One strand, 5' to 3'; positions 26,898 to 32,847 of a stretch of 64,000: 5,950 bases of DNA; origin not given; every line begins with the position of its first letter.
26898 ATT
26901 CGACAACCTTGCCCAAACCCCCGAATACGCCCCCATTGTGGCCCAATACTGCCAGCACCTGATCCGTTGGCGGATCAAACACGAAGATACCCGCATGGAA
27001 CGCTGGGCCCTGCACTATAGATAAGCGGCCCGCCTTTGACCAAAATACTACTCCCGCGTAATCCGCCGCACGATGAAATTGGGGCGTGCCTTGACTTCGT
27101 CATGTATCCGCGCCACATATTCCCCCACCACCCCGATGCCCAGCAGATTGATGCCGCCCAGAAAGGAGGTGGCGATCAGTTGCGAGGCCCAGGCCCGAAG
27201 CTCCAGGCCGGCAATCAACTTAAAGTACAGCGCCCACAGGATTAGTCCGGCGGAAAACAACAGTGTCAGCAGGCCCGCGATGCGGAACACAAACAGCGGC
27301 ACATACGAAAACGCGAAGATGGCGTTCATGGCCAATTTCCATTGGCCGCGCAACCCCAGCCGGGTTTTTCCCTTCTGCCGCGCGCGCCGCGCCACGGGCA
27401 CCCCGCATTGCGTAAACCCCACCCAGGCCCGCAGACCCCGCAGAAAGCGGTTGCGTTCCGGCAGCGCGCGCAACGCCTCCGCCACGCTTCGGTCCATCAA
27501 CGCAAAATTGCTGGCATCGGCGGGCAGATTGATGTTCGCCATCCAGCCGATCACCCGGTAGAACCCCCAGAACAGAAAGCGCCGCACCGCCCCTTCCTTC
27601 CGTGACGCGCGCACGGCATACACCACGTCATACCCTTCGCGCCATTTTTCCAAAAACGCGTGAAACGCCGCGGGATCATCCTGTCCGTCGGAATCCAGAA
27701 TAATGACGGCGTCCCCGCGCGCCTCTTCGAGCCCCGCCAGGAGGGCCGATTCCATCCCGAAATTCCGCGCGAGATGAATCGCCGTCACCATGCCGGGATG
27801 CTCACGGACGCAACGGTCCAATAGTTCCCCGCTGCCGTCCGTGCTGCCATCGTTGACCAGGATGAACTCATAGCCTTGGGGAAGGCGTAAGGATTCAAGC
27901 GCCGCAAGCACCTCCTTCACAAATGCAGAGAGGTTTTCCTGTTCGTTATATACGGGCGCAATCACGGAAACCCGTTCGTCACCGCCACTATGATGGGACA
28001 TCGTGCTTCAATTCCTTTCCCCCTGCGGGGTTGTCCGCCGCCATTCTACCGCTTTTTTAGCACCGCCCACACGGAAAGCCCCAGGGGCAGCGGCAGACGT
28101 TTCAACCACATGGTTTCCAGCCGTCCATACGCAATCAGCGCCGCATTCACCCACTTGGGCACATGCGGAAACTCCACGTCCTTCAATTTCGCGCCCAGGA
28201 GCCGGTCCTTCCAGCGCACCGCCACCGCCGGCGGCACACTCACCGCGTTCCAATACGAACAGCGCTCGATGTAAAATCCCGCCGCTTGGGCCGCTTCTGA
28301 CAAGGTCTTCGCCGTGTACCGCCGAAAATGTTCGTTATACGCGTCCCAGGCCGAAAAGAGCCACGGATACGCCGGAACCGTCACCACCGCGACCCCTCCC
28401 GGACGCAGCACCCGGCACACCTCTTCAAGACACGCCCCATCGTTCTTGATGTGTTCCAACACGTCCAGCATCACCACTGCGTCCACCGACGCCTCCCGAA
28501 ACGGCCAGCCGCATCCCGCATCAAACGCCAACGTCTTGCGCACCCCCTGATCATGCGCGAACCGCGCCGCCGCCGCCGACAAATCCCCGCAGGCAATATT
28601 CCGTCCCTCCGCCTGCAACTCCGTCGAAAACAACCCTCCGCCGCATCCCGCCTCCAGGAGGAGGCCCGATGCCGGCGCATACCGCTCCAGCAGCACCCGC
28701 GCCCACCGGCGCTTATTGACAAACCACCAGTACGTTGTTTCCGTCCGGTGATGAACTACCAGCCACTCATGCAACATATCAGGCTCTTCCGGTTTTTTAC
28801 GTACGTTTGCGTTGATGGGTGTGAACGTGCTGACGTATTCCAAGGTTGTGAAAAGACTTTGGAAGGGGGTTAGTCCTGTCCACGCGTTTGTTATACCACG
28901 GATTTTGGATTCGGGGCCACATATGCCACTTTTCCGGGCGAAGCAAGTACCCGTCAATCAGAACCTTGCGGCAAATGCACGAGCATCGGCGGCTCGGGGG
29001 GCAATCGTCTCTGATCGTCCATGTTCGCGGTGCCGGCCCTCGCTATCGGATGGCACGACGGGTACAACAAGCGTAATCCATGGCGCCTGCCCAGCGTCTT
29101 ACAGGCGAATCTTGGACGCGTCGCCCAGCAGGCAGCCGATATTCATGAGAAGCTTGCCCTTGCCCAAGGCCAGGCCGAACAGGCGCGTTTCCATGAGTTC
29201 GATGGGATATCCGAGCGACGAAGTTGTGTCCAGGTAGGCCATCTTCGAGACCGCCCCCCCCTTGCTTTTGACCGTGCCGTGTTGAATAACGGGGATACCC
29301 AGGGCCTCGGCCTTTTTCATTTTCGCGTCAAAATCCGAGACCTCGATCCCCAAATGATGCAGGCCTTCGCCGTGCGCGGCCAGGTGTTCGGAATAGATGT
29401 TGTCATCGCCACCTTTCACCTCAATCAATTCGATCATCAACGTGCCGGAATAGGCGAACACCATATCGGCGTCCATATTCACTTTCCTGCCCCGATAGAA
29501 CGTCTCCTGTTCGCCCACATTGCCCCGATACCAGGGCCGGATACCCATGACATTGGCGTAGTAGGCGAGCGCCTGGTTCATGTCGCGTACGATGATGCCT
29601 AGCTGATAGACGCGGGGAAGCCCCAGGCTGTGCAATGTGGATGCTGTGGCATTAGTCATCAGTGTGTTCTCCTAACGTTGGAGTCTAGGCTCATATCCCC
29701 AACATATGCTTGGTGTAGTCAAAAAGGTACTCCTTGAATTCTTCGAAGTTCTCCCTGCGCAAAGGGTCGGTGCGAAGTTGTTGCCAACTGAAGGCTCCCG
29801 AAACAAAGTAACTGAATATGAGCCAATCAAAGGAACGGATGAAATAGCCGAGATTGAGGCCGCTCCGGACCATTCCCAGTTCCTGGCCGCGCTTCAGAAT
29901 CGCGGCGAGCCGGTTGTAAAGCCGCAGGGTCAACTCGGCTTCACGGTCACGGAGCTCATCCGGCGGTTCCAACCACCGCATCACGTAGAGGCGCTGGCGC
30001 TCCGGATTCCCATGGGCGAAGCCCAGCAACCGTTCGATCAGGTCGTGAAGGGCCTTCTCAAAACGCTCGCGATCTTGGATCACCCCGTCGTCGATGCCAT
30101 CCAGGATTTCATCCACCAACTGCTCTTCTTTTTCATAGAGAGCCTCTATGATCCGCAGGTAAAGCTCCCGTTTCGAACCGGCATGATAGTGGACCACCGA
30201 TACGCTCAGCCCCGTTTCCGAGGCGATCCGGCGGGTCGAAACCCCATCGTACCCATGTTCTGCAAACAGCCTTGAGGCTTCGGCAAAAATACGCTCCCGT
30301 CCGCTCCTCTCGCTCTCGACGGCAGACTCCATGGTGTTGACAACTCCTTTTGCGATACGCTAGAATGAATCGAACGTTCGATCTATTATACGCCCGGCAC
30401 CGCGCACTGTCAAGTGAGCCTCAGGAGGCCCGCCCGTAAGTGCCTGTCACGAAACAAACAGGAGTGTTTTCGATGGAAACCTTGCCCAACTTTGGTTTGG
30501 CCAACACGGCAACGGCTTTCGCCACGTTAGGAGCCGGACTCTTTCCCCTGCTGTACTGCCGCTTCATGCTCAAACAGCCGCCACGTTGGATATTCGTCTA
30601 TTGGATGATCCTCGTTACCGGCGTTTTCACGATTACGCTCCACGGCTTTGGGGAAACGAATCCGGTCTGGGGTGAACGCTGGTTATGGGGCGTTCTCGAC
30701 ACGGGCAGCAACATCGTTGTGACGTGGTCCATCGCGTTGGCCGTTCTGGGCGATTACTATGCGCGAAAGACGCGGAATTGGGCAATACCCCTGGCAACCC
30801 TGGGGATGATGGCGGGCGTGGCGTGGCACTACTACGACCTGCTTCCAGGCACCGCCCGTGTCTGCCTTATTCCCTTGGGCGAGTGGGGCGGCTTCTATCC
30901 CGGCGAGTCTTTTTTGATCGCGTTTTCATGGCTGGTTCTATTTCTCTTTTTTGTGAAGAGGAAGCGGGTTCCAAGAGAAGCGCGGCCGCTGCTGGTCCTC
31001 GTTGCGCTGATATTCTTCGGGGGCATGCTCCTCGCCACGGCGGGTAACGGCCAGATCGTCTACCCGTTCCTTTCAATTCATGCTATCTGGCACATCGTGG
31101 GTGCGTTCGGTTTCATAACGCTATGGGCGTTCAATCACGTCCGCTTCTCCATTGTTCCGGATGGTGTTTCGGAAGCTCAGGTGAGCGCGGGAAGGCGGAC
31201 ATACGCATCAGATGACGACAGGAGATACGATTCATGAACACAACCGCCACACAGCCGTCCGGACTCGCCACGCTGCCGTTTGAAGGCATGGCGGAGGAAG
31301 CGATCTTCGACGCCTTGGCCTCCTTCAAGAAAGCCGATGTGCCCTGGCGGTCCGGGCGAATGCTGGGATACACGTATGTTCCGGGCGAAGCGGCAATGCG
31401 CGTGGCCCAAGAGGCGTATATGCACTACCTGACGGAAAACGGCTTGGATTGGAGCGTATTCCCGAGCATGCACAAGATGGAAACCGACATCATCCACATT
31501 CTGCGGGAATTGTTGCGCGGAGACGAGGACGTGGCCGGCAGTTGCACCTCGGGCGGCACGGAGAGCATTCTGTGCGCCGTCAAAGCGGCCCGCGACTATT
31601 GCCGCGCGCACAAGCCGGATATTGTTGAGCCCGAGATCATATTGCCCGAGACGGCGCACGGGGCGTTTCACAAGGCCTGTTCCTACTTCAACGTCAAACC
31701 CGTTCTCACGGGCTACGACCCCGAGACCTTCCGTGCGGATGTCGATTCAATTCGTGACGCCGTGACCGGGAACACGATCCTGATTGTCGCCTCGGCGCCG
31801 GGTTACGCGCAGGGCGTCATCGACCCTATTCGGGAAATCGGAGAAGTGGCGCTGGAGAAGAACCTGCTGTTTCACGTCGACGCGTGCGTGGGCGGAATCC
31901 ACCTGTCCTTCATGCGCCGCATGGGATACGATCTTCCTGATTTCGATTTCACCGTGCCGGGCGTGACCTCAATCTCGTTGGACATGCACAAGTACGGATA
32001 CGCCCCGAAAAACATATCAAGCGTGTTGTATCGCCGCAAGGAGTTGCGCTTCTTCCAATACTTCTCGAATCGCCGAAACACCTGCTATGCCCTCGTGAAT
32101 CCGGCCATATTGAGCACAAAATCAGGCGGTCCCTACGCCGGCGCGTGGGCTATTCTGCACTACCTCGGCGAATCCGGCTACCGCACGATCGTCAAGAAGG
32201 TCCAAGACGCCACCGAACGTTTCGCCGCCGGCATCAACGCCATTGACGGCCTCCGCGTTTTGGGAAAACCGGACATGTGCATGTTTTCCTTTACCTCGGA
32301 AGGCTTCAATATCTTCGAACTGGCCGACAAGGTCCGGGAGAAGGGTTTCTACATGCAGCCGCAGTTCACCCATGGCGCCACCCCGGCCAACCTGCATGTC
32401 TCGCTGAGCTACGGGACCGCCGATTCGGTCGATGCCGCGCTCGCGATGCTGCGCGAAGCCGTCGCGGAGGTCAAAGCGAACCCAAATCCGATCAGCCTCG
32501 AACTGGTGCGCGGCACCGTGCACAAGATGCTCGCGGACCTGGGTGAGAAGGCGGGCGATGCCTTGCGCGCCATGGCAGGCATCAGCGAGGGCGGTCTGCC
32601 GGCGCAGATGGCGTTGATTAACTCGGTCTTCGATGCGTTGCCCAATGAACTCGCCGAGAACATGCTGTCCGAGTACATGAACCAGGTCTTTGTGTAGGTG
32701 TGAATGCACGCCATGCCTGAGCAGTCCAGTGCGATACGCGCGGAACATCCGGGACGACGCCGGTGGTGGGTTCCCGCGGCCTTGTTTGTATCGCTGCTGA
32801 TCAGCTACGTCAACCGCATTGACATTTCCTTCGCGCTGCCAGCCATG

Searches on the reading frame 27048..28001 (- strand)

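Call 38: search_protein_families(library=pfam, proteins=[window:27048-28001:-], max_evalue=0.00001)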
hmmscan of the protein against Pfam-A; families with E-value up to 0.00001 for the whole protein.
window:27048-28001:- (317 aa): 2 families
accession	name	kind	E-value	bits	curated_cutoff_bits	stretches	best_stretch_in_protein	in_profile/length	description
PF00535.33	Glycos_transf_2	-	5.3e-28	98.5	23.3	1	12-176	1-166/168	Glycosyl transferase family 2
PF13641.12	Glyco_tranf_2_3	-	6.3e-06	26.8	27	1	10-141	2-133/230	Glycosyltransferase like family 2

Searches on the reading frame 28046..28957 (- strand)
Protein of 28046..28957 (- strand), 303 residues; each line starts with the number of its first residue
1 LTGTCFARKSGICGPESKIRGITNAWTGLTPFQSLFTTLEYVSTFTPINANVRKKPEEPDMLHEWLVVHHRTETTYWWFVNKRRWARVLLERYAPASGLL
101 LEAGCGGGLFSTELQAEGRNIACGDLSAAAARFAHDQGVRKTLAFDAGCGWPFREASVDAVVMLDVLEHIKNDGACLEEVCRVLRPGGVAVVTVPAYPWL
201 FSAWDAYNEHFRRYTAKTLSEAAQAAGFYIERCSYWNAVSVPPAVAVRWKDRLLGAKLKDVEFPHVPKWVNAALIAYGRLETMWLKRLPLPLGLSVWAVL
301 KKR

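Call 38: search_protein_families(library=pfam, proteins=[window:28046-28957:-], max_evalue=0.00001)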
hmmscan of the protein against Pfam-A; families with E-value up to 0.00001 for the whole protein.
window:28046-28957:- (303 aa): 5 families
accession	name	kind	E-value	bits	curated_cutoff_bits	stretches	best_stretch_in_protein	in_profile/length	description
PF13489.12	Methyltransf_23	-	5.3e-19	69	27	1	83-230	7-161/164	Methyltransferase domain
PF08241.18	Methyltransf_11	-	3.2e-17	63.4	21.2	1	101-191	1-94/95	Methyltransferase domain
PF13649.12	Methyltransf_25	-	2.8e-12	47.6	27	1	101-188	2-97/97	Methyltransferase domain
PF08242.18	Methyltransf_12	-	3.6e-10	40.9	30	1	101-189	1-97/98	Methyltransferase domain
PF13847.12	Methyltransf_31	-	4.2e-06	26.9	27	0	101-196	8-113/145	Methyltransferase domain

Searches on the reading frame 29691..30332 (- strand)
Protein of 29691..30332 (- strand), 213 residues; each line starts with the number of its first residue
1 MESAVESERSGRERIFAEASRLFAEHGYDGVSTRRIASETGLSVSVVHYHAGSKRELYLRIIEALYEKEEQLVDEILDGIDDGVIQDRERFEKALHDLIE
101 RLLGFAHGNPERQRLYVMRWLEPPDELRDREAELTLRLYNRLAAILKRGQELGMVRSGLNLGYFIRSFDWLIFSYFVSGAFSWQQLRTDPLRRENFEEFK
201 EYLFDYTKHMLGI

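Call 39: search_protein_families(library=pfam, proteins=[window:29691-30332:-], max_evalue=0.00001)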
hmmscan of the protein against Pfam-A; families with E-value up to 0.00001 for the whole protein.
window:29691-30332:- (213 aa): 1 family
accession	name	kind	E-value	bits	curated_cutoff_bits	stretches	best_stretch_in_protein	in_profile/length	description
PF00440.29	TetR_N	-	4.5e-13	49.2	24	1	15-60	1-46/47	Bacterial regulatory proteins, tetR family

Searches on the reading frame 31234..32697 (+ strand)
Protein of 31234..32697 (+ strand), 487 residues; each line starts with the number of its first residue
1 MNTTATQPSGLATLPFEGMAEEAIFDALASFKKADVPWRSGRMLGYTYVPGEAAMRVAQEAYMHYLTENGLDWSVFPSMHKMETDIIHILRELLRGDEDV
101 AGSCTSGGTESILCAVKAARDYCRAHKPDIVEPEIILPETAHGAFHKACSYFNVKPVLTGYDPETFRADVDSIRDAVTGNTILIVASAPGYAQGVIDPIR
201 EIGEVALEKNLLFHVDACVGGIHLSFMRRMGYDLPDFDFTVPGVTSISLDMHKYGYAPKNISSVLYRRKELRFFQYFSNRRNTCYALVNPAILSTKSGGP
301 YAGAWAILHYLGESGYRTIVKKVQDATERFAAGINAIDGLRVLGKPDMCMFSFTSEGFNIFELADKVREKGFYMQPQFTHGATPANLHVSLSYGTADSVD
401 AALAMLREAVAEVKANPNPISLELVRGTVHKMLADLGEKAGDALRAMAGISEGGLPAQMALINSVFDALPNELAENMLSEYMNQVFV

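Call 39: search_protein_families(library=pfam, proteins=[window:31234-32697:+], max_evalue=0.00001)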
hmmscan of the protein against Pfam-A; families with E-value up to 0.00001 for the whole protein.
window:31234-32697:+ (487 aa): 3 families
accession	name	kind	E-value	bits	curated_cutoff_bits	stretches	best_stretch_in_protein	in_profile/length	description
PF00282.25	Pyridoxal_deC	-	4.4e-16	59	27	1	60-353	58-372/375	Pyridoxal-dependent decarboxylase conserved domain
PF00266.25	Aminotran_5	-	2.5e-08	33.7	21.5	1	105-375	67-336/371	Aminotransferase class-V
PF01041.23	DegT_DnrJ_EryC1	-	2.2e-06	27.6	19.8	1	132-218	64-147/360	DegT/DnrJ/EryC1/StrS aminotransferase family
